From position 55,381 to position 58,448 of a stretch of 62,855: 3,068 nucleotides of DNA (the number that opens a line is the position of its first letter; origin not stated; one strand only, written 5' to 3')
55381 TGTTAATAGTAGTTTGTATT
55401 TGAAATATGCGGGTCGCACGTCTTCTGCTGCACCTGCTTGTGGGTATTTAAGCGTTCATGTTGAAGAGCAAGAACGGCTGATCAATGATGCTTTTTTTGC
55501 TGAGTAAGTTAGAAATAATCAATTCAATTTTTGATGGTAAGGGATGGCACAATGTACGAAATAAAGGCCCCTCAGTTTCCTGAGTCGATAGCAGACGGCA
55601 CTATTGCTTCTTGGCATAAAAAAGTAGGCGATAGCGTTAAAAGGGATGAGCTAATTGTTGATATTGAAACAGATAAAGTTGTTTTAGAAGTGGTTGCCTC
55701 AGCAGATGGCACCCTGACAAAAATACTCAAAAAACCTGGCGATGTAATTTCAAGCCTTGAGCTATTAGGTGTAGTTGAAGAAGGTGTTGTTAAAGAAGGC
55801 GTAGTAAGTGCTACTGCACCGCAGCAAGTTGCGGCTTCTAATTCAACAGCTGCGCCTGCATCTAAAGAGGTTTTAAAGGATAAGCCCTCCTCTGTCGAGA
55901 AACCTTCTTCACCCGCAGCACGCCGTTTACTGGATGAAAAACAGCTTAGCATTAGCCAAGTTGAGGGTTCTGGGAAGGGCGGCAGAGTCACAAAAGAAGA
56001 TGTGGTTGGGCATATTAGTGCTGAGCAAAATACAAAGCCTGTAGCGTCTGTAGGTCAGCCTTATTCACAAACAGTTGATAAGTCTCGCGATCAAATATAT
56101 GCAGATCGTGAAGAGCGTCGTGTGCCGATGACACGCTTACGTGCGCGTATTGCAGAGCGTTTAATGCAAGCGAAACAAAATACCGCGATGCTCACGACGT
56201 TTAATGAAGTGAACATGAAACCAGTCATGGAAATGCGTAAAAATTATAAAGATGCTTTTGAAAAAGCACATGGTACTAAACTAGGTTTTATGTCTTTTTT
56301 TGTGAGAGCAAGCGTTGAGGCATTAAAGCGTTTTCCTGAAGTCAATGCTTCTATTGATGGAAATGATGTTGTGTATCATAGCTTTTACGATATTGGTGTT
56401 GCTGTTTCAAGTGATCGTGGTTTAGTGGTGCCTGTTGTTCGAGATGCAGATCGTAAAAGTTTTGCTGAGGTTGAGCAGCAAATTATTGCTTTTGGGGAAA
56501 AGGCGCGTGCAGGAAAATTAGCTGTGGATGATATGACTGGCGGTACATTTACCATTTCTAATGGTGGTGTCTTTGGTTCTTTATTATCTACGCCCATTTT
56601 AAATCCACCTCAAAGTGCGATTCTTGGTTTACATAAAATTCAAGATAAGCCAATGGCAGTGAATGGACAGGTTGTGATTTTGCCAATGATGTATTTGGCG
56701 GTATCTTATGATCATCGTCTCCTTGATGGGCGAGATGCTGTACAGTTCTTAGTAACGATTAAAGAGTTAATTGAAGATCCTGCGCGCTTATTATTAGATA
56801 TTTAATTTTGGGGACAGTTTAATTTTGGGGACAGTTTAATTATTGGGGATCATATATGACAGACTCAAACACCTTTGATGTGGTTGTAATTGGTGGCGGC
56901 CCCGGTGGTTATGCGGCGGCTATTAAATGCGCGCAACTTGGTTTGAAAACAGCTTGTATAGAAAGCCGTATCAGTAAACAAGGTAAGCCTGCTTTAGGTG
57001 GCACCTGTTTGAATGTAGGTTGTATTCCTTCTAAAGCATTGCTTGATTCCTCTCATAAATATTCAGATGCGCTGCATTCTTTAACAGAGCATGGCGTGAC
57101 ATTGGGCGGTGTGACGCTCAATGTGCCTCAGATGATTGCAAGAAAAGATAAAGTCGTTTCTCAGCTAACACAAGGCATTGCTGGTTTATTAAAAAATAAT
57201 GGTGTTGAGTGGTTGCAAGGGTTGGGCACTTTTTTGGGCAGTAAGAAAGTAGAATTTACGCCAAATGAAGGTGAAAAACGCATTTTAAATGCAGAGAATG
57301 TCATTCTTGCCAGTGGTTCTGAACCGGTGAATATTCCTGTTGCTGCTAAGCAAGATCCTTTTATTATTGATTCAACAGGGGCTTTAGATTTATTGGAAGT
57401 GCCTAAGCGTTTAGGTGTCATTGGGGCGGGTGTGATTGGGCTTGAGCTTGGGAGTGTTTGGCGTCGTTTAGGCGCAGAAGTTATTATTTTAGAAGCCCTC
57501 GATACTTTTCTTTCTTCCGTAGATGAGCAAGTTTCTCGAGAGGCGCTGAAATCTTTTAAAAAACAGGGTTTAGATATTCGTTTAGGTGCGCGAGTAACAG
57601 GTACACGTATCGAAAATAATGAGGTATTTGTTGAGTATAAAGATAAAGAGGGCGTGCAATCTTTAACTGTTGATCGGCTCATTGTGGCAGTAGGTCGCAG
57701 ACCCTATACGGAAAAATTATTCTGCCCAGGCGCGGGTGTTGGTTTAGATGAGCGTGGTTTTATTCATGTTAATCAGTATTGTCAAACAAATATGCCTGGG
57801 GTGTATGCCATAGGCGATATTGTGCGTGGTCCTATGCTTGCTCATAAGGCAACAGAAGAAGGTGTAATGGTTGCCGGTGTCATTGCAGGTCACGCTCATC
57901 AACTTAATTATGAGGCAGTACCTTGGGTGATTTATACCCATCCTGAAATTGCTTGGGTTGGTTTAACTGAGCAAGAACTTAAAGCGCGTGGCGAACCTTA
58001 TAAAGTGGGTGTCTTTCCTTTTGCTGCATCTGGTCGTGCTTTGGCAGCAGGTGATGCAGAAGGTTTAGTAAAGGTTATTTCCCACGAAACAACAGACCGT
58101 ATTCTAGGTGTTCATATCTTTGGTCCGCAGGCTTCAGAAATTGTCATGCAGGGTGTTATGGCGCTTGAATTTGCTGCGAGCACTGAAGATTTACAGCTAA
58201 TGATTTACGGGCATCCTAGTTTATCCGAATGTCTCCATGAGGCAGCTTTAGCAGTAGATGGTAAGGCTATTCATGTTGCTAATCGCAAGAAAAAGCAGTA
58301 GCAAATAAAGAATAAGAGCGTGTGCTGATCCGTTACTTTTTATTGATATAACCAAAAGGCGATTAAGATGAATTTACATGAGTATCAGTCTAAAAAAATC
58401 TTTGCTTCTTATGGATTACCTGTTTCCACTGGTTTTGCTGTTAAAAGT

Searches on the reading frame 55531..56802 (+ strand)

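Call 71: search_protein_families(library=pfam, proteins=[window:55531-56802:+], max_evalue=0.00001)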
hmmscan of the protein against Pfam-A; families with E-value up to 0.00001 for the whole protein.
window:55531-56802:+ (424 aa): 3 families
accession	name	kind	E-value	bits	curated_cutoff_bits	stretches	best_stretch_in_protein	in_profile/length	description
PF00198.28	2-oxoacid_dh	-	4.6e-85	285.2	23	1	194-422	3-232/232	2-oxoacid dehydrogenases acyltransferase (catalytic domain)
PF00364.28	Biotin_lipoyl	-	2.6e-15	56.4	22.1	1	10-78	2-69/73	Biotin-requiring enzyme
PF02817.22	E3_binding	-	7.1e-13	49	23.7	1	127-158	4-35/36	e3 binding domain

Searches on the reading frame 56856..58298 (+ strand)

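Call 71: search_protein_families(library=pfam, proteins=[window:56856-58298:+], max_evalue=0.00001)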
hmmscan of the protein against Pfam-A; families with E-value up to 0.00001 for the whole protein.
window:56856-58298:+ (481 aa): 10 families
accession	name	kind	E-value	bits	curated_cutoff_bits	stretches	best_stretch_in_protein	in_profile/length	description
PF07992.20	Pyr_redox_2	-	6e-75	252.8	26.1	1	7-336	1-291/291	Pyridine nucleotide-disulphide oxidoreductase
PF02852.28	Pyr_redox_dim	-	3.8e-35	120.9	25.3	1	355-464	1-110/110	Pyridine nucleotide-disulphide oxidoreductase, dimerisation domain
PF00070.33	Pyr_redox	-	9.4e-19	68.2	22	1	185-255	1-71/82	Pyridine nucleotide-disulphide oxidoreductase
PF13738.12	Pyr_redox_3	-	1.1e-08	35.2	30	0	140-320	119-305/305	Pyridine nucleotide-disulphide oxidoreductase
PF01262.27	AlaDh_PNT_C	-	3e-08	33.8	23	0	185-238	30-83/214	Alanine dehydrogenase/PNT, C-terminal domain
PF12831.13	FAD_oxidored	-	8.3e-08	32.4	27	1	8-38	1-31/416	FAD dependent oxidoreductase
PF01134.28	GIDA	-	2.2e-07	30.7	22.1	1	8-63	1-47/391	Glucose inhibited division protein A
PF00890.30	FAD_binding_2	-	2.8e-07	30.5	20.4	1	8-49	1-42/414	FAD binding domain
PF03486.20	HI0933_like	-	2.3e-06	27.7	50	0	8-46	2-40/244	HI0933-like protein Rossmann domain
PF01946.23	Thi4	-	7.3e-06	25.8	26.2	1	6-53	17-65/235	Thi4 family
